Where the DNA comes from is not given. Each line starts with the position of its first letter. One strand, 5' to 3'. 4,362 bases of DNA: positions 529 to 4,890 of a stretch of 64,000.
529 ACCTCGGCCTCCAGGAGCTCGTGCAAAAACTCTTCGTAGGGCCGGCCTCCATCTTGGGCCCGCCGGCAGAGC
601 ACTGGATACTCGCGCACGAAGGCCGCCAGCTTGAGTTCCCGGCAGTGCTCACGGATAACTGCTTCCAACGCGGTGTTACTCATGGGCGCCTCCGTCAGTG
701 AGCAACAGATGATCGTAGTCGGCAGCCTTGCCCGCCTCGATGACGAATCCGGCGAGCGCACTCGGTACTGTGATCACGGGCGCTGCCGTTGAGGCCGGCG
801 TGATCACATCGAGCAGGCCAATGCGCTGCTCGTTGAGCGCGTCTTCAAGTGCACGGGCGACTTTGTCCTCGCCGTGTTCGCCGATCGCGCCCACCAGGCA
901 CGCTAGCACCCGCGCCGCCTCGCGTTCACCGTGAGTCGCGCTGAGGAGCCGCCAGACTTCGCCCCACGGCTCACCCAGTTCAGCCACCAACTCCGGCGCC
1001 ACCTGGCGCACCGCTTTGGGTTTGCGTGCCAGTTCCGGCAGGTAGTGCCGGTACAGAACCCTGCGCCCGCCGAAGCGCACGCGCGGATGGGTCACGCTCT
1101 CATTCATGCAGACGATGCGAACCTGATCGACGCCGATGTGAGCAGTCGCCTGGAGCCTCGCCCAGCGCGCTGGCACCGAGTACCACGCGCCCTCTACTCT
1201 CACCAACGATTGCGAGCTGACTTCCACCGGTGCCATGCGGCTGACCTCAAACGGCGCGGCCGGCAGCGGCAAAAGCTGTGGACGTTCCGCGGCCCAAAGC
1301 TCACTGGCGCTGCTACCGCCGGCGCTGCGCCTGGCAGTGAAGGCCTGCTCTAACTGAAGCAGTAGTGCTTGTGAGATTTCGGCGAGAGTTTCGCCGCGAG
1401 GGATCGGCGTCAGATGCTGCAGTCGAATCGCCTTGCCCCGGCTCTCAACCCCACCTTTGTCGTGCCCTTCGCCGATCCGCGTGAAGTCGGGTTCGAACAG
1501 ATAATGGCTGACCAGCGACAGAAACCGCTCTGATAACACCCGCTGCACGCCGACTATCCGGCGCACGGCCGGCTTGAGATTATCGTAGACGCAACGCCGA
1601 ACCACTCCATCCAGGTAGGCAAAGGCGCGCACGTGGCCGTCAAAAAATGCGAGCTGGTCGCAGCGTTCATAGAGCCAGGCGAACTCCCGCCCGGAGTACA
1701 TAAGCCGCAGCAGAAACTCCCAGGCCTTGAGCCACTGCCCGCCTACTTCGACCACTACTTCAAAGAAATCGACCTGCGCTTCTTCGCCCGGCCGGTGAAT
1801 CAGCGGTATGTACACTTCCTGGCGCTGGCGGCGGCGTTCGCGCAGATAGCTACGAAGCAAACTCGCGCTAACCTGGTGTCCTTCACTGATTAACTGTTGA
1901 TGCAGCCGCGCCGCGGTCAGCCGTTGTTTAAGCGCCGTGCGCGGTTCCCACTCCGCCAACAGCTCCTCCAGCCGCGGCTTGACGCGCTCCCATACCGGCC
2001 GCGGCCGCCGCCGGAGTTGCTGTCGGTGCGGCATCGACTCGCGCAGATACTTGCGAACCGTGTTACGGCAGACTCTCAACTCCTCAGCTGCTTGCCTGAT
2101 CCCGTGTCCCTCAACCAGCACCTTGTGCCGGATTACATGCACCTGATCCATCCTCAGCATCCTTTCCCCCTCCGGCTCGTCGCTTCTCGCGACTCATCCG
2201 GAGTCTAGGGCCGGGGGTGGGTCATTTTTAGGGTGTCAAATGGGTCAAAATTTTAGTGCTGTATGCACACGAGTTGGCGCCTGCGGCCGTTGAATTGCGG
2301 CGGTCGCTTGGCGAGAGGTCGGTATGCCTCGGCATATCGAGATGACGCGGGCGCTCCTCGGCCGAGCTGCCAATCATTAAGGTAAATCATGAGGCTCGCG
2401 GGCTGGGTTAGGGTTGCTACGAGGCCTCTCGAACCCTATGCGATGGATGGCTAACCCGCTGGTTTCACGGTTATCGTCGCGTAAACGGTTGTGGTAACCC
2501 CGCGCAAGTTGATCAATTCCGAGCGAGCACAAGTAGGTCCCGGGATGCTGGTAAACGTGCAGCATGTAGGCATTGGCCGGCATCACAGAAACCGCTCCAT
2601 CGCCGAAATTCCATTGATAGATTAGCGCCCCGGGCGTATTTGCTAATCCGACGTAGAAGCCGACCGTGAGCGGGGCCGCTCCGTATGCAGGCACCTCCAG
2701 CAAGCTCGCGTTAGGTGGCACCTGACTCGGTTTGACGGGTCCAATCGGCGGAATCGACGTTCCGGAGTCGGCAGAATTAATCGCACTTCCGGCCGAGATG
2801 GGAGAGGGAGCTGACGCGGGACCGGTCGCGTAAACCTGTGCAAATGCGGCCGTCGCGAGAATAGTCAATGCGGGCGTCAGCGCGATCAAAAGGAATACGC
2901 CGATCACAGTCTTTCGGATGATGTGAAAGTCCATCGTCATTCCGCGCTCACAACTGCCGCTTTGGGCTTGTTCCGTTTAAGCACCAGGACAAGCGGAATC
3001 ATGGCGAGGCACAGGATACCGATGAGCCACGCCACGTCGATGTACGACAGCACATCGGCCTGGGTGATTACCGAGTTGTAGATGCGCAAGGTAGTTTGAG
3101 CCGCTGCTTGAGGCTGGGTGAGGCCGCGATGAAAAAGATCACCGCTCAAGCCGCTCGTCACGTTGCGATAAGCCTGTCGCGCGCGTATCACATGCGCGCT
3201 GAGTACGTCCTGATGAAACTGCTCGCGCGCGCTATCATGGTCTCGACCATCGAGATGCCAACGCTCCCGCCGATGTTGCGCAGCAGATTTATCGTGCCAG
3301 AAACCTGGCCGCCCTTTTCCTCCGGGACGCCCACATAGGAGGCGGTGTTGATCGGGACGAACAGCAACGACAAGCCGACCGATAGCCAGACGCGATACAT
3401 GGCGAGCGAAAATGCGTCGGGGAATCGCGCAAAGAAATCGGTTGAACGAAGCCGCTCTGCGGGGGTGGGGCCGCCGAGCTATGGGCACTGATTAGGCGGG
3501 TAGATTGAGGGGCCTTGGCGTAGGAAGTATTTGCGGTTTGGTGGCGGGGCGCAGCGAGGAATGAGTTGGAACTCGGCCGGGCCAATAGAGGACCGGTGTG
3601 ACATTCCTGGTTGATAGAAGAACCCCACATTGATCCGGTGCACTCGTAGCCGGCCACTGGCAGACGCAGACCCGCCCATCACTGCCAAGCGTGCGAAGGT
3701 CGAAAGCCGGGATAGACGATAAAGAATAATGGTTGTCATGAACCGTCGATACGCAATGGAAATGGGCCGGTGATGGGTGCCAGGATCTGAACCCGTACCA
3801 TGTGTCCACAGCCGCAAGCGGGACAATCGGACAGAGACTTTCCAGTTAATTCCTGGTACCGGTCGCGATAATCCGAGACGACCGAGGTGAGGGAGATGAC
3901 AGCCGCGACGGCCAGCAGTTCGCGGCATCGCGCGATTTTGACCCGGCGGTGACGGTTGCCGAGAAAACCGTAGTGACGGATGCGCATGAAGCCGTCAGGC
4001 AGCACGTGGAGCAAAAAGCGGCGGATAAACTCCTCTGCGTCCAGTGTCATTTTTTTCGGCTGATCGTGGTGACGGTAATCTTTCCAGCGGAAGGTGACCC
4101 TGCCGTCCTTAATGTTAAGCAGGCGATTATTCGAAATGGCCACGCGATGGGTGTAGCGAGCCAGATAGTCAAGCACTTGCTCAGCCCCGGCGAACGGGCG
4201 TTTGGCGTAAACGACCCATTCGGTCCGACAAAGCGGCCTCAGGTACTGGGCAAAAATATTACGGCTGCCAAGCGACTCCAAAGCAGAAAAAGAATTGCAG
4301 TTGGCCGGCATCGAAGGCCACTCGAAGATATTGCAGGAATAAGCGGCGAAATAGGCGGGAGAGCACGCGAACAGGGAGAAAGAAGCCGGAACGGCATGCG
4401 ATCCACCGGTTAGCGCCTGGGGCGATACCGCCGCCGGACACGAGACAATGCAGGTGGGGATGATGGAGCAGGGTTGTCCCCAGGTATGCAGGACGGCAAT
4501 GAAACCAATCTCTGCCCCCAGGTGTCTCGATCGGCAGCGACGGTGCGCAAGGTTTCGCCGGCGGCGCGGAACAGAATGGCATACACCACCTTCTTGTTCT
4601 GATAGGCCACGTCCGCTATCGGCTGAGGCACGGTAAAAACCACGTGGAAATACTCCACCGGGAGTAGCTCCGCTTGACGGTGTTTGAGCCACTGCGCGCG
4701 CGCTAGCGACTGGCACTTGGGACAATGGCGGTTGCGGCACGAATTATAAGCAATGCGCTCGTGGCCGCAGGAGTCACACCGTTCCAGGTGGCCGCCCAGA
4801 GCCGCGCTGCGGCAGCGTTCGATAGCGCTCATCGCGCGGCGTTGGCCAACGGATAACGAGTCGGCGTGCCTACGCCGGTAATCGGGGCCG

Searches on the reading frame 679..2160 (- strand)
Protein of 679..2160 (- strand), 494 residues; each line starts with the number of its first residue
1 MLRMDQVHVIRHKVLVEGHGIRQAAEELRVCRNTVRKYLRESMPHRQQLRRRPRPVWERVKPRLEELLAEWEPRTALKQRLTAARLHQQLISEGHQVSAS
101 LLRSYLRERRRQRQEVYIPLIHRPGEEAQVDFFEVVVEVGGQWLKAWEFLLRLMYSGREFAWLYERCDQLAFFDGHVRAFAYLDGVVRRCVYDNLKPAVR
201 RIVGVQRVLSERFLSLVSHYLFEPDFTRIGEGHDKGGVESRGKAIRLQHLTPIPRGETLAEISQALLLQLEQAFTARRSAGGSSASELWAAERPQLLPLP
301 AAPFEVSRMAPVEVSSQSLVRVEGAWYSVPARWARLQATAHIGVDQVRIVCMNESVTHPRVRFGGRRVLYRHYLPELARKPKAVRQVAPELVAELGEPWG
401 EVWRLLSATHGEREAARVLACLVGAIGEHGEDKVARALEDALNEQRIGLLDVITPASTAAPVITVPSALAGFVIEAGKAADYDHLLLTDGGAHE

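Call 35: search_protein_families(library=pfam, proteins=[window:679-2160:-], max_evalue=0.001)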
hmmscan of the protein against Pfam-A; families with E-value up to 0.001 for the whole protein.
window:679-2160:- (494 aa): 2 families
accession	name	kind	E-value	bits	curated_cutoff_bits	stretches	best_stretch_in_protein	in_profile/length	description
PF22483.2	Mu-transpos_C_2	-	1.2e-12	47.8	27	1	299-361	1-64/73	Mu transposase, C-terminal domain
PF00665.32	rve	-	0.00011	22.8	32.6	1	122-230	2-100/102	Integrase core domain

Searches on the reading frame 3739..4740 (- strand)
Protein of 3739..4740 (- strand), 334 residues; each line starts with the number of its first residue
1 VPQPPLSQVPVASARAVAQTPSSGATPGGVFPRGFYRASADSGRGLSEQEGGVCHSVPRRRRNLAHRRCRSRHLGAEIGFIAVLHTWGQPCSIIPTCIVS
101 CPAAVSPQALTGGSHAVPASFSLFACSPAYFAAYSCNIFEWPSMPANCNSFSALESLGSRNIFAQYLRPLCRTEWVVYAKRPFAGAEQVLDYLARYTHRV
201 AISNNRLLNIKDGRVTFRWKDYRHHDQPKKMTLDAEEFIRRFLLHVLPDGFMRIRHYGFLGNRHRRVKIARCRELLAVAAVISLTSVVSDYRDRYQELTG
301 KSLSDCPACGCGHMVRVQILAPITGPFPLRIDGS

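Call 35: search_protein_families(library=pfam, proteins=[window:3739-4740:-], max_evalue=0.001)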
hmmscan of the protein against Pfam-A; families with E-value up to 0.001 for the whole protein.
window:3739-4740:- (334 aa): 1 family
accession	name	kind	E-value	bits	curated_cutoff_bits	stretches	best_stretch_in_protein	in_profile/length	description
PF04986.18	Y2_Tnp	-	1e-40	140.1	20.9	1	154-264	71-179/183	Putative transposase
